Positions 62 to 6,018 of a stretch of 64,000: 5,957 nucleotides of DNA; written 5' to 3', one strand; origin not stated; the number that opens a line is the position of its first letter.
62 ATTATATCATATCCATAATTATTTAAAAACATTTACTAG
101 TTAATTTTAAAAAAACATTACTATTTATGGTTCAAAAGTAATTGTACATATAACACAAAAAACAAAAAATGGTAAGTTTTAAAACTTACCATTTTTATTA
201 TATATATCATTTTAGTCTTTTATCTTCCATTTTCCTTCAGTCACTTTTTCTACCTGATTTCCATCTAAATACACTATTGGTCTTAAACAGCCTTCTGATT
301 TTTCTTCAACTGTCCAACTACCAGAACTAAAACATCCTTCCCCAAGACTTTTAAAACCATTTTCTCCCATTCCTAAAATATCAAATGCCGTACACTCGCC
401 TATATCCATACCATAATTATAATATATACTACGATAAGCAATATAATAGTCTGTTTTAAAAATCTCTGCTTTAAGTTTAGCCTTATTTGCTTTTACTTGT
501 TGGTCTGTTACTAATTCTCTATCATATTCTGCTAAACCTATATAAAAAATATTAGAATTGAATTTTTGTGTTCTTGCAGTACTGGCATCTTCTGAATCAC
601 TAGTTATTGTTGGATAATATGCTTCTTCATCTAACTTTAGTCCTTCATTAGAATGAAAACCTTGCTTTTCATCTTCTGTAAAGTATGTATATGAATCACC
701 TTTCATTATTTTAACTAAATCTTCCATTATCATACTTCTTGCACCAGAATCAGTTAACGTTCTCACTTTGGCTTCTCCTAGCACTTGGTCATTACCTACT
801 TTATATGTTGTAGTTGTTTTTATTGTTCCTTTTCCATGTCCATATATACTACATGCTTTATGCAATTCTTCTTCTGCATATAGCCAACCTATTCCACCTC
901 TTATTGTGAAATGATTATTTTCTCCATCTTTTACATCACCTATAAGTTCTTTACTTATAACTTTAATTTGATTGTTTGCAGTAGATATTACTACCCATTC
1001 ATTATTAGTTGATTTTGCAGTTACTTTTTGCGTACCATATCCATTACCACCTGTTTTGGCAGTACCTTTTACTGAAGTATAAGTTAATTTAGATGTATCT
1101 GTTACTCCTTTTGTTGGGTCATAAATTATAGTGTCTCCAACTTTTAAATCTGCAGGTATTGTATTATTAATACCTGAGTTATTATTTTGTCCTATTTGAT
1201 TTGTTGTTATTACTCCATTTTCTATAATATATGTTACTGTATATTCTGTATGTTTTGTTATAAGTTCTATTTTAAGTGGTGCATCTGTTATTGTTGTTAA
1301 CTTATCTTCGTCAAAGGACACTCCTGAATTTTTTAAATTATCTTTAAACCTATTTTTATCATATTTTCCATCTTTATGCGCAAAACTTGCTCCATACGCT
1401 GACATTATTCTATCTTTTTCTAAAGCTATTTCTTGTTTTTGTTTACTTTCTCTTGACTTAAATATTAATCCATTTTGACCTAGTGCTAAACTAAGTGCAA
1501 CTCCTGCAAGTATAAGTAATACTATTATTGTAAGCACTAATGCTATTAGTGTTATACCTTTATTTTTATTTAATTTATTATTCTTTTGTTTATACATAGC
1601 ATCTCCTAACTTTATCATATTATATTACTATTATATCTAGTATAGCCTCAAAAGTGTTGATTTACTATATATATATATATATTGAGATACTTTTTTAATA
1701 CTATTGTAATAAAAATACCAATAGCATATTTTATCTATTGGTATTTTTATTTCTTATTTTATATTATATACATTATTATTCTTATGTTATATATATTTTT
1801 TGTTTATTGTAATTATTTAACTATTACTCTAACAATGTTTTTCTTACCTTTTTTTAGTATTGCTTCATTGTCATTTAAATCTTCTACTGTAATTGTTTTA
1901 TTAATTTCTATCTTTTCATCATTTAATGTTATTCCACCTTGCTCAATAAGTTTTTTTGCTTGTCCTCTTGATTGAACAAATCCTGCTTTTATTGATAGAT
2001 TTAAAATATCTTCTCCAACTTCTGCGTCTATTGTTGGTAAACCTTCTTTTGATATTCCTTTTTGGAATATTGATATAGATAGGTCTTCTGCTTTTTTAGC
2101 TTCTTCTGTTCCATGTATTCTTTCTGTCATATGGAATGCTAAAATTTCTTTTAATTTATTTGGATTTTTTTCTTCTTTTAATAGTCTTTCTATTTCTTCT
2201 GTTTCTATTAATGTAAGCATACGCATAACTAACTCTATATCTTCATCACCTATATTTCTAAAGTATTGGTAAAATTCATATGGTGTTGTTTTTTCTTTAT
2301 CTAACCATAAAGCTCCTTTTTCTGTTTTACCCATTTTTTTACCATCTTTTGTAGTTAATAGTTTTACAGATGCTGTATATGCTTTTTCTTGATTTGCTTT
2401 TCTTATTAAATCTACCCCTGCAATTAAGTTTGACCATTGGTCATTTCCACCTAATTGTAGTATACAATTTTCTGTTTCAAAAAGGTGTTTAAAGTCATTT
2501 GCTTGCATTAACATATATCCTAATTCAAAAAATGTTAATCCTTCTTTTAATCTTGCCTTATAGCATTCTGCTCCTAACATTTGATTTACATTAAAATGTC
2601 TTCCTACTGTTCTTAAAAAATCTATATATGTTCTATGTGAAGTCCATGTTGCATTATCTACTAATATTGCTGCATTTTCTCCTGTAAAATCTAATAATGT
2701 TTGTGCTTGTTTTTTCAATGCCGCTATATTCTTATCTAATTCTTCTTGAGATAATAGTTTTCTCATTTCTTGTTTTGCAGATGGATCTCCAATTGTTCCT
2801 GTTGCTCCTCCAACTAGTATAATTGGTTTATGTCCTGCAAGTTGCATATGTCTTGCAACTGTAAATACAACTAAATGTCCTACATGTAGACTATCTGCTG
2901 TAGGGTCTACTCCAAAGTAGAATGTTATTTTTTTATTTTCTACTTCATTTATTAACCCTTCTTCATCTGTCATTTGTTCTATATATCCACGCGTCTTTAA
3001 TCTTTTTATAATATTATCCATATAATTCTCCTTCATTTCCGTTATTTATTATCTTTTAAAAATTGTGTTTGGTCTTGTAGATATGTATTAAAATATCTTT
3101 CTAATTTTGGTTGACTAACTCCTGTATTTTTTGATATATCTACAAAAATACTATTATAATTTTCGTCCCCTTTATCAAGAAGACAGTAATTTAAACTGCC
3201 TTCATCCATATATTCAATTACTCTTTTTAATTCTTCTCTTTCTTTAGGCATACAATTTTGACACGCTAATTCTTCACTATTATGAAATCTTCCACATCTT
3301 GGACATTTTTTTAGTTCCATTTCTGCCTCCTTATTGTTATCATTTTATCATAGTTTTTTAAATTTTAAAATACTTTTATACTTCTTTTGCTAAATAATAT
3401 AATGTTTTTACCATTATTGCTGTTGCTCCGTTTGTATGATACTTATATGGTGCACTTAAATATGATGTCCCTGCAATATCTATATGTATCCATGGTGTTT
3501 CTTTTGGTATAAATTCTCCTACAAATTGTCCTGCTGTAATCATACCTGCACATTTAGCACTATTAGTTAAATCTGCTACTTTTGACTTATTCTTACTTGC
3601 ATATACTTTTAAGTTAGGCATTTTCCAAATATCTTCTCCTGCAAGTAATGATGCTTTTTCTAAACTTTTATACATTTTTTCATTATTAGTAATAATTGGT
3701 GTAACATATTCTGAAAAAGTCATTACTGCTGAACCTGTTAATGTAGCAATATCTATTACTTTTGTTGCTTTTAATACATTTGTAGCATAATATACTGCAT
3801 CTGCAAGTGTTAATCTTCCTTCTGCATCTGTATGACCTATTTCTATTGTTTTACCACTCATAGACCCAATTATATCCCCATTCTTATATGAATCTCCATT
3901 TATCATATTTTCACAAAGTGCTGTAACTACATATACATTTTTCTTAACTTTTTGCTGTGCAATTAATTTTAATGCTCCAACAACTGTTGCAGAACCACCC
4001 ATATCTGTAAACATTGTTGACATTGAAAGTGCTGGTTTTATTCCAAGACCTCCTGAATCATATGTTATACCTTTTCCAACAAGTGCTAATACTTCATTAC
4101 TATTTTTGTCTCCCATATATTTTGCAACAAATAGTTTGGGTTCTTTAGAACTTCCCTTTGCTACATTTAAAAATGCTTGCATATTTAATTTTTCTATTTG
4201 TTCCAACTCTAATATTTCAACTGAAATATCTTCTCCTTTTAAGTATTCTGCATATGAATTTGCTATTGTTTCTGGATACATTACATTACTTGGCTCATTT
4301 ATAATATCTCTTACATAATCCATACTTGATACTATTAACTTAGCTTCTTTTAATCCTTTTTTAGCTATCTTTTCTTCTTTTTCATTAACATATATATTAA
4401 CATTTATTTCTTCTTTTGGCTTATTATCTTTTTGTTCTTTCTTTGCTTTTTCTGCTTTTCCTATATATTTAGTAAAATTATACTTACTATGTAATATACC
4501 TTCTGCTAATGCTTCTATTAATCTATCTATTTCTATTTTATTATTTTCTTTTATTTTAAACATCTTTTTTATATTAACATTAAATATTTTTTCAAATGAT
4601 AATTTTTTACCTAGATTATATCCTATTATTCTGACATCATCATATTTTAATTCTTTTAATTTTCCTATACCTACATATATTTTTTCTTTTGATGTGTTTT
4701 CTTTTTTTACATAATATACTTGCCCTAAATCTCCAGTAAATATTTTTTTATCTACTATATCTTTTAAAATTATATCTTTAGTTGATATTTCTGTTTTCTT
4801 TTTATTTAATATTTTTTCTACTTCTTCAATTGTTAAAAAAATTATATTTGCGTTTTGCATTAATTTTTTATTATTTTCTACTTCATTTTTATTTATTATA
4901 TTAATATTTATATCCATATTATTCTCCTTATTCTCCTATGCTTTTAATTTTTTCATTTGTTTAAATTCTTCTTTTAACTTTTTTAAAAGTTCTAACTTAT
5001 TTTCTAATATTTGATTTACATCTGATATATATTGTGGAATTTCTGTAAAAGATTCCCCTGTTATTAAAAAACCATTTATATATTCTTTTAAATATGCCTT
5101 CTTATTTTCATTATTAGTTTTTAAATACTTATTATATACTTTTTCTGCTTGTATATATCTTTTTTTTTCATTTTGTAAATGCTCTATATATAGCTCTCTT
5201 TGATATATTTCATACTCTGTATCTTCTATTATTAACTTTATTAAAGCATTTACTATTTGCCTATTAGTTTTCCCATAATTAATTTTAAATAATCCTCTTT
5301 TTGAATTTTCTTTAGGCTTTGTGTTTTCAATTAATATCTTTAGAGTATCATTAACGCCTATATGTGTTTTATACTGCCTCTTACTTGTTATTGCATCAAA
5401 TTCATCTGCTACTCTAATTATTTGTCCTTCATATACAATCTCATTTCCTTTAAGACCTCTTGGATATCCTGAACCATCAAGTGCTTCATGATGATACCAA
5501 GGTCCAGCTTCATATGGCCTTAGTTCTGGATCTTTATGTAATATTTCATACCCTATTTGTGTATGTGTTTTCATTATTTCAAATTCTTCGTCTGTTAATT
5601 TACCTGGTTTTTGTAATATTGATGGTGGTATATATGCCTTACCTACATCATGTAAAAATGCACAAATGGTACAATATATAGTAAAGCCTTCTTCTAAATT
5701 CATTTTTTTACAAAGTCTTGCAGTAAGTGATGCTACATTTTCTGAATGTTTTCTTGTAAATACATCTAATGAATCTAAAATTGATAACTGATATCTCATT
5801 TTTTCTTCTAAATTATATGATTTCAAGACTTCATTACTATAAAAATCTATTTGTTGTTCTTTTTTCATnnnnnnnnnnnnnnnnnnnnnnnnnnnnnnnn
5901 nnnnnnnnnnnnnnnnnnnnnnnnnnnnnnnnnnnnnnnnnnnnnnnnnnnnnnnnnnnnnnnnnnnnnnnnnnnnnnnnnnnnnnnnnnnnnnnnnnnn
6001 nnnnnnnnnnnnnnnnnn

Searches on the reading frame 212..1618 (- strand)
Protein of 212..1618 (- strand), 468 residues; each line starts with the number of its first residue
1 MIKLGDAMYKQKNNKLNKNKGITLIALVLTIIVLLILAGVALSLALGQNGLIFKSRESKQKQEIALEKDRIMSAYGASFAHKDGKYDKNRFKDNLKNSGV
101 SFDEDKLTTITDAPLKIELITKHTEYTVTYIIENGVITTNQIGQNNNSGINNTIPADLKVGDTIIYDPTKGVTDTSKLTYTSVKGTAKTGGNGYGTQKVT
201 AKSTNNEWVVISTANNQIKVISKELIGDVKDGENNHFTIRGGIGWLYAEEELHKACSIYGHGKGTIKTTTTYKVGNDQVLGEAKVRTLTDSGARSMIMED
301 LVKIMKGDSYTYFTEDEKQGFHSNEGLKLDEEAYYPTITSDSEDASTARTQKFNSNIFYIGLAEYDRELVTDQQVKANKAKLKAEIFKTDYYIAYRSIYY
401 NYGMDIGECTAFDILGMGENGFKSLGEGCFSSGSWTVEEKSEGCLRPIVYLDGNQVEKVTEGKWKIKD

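Call 27: search_protein_families(library=pfam, proteins=[window:212-1618:-], max_evalue=0.01)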
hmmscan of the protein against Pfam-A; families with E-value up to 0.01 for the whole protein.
window:212-1618:- (468 aa): 0 families

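Call 39: search_protein_families(library=ncbifam, proteins=[window:212-1618:-], max_evalue=0.1)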
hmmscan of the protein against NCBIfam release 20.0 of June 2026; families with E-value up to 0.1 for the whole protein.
window:212-1618:- (468 aa): 0 families

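Call 62: search_protein_families(library=phrogs, proteins=[window:212-1618:-], max_evalue=0.001)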
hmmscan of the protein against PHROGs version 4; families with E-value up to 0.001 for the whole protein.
window:212-1618:- (468 aa): 0 families

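Call 68: find_homologous_proteins(query=window:212-1618:-, max_evalue=0.001)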
Query window:212-1618:- (468 aa): 4764 proteins with E <= 0.001 among 8000 candidates; the best 120 are listed.
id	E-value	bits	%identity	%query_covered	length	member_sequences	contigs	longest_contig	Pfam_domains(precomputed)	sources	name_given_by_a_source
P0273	9.4e-193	659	68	98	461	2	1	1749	-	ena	-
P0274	3.1e-164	565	61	99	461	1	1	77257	-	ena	-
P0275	3.5e-155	535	58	98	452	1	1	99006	-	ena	-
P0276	1.5e-150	520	58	96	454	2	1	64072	-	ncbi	ncbi:MAG: hypothetical protein ACTTGJ_01885 [Clostridium sp.]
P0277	1.6e-145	504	58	99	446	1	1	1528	-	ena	-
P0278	7.8e-140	485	54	96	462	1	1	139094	-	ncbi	ncbi:MAG: hypothetical protein ACTTGJ_00015 [Clostridium sp.]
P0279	1.1e-138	481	55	97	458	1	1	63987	-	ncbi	ncbi:MAG: hypothetical protein ACTTGJ_02130 [Clostridium sp.]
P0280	1.9e-138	480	62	80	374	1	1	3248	-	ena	-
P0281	3.4e-137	476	60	86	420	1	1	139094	-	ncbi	ncbi:MAG: hypothetical protein ACTTGJ_00155 [Clostridium sp.]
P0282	1.2e-136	474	55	96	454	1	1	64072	-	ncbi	ncbi:MAG: hypothetical protein ACTTGJ_01880 [Clostridium sp.]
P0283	7.1e-132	459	54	96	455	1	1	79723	-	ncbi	ncbi:MAG: type II secretion system protein [Clostridium sp.]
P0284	1.6e-127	444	50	99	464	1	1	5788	-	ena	-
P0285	2.3e-120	421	53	96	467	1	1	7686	-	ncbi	ncbi:MAG: hypothetical protein ACTTGJ_04255 [Clostridium sp.]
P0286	2.4e-119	417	51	99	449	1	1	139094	-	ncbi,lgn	ncbi:MAG: type II secretion system protein [Clostridium sp.]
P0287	6.1e-116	406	47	99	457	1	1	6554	-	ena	-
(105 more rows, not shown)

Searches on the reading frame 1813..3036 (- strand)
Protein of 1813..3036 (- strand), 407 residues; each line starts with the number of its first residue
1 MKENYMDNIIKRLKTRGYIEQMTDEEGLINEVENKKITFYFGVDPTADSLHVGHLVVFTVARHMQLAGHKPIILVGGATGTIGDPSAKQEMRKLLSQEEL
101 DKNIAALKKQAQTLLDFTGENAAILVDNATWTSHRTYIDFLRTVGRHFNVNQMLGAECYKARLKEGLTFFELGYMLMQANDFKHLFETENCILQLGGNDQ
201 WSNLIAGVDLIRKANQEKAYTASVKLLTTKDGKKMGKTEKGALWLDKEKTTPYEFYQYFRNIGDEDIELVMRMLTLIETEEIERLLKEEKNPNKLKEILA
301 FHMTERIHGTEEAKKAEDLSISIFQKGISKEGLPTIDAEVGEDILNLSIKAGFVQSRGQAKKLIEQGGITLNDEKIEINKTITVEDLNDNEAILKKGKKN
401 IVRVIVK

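Call 45: search_protein_families(library=pfam, proteins=[window:1813-3036:-], max_evalue=0.0001)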
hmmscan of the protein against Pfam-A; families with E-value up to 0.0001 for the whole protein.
window:1813-3036:- (407 aa): 3 families
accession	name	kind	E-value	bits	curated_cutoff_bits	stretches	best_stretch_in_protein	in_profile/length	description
PF00579.31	tRNA-synt_1b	-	5.7e-78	262.6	21.1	1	34-325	3-292/292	tRNA synthetases class I (W and Y)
PF22421.1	SYY_C-terminal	-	4.1e-09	36.6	27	1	331-400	7-79/83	Tyrosine--tRNA ligase SYY-like C-terminal domain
PF01479.30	S4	-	5e-07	29.8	22.8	1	350-386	9-46/48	S4 domain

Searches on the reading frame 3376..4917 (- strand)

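Call 45: search_protein_families(library=pfam, proteins=[window:3376-4917:-], max_evalue=0.0001)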
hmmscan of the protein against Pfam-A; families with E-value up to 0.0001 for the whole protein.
window:3376-4917:- (513 aa): 2 families
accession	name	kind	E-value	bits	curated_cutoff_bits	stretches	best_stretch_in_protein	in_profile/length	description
PF00883.26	Peptidase_M17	-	3.2e-106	355.6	25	1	201-506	2-309/310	Cytosol aminopeptidase family, catalytic domain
PF02789.23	Peptidase_M17_N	-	2.2e-10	41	23.4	1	43-151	18-125/129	Cytosol aminopeptidase family, N-terminal domain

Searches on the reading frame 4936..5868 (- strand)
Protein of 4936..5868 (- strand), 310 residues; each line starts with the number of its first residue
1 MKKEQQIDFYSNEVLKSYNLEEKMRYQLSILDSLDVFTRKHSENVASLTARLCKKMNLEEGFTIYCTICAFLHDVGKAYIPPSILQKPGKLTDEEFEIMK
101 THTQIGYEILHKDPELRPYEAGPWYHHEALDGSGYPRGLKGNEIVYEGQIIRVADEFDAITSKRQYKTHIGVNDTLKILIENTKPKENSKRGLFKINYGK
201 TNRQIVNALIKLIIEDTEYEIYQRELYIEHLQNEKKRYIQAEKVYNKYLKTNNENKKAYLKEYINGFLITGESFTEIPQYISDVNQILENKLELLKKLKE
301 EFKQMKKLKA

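Call 45: search_protein_families(library=pfam, proteins=[window:4936-5868:-], max_evalue=0.0001)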
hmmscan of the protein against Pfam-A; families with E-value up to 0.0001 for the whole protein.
window:4936-5868:- (310 aa): 2 families
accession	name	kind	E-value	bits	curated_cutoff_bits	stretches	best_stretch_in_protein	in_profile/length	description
PF13487.12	HD_5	-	5.4e-31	108.1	27.2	1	30-183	6-162/170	HD domain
PF01966.28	HD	-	6.2e-18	65.6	22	1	40-159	3-115/116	HD domain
